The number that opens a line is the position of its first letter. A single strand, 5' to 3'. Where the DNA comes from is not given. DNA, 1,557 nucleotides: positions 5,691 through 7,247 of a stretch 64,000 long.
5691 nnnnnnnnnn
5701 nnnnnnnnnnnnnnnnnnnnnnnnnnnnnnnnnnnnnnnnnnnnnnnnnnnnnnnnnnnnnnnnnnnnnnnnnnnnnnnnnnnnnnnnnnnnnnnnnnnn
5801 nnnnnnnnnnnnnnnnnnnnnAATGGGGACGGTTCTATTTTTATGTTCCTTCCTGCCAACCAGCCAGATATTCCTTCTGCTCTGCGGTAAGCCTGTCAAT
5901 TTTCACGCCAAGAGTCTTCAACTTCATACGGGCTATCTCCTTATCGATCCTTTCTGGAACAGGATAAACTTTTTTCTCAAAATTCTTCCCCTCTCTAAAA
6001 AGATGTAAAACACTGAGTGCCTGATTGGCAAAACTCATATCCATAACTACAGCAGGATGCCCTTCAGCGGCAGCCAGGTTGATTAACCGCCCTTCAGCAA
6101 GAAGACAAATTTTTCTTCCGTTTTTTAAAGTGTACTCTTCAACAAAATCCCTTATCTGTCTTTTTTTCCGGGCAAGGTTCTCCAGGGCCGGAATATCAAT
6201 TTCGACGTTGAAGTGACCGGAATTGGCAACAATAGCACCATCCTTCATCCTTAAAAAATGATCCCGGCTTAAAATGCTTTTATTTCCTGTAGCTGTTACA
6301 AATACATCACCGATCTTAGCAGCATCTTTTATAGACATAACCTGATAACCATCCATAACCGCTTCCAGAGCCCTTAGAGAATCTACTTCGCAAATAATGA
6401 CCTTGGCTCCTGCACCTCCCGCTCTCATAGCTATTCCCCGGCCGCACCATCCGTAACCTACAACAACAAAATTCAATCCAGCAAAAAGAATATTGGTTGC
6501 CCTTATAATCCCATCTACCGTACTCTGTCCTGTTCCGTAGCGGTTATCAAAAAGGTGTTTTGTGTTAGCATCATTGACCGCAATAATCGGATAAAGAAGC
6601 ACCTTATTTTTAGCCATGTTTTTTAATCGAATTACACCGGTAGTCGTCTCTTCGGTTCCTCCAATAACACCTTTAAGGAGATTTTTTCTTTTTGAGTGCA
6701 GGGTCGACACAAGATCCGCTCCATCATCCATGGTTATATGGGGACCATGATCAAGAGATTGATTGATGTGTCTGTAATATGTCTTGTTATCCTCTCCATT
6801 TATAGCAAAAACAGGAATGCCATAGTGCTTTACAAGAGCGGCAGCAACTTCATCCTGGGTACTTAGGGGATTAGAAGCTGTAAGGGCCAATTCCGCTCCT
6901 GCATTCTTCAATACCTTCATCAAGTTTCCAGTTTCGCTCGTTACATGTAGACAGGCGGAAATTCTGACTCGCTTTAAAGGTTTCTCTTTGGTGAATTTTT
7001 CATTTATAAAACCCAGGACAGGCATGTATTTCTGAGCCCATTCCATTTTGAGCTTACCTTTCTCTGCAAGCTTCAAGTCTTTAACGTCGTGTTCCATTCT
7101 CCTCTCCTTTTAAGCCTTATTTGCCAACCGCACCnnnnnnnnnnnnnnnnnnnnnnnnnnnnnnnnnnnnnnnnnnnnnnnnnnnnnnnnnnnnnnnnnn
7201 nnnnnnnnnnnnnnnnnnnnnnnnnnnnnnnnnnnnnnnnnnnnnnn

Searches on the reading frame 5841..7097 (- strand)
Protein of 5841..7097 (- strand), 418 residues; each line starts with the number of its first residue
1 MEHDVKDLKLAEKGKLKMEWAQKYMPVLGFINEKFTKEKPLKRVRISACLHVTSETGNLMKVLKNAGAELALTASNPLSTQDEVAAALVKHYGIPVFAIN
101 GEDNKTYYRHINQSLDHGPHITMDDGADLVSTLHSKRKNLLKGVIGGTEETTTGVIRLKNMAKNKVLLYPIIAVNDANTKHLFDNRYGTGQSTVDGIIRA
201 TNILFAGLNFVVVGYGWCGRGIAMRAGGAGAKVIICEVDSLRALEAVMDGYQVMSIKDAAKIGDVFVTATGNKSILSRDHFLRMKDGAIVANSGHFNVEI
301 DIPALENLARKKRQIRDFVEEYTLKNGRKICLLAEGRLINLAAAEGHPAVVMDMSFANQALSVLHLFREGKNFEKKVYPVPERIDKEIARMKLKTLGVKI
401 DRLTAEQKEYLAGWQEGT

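Call 47: search_protein_families(library=pfam, proteins=[window:5841-7097:-], max_evalue=0.001)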
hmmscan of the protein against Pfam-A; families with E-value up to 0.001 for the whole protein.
window:5841-7097:- (418 aa): 4 families
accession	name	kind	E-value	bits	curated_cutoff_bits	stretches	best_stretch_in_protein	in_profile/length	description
PF05221.23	AdoHcyase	-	4.8e-64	216.8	25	2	138-415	174-289/299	S-adenosyl-L-homocysteine hydrolase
PF00670.27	AdoHcyase_NAD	-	1.7e-53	181.5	27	1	185-345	1-161/162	S-adenosyl-L-homocysteine hydrolase, NAD binding domain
PF02826.25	2-Hacid_dh_C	-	5.3e-06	26.4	25.1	1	206-296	35-129/178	D-isomer specific 2-hydroxyacid dehydrogenase, NAD binding domain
PF07991.19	KARI_N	-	3.2e-05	24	20.6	1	208-300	5-101/165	Acetohydroxy acid isomeroreductase, NADPH-binding domain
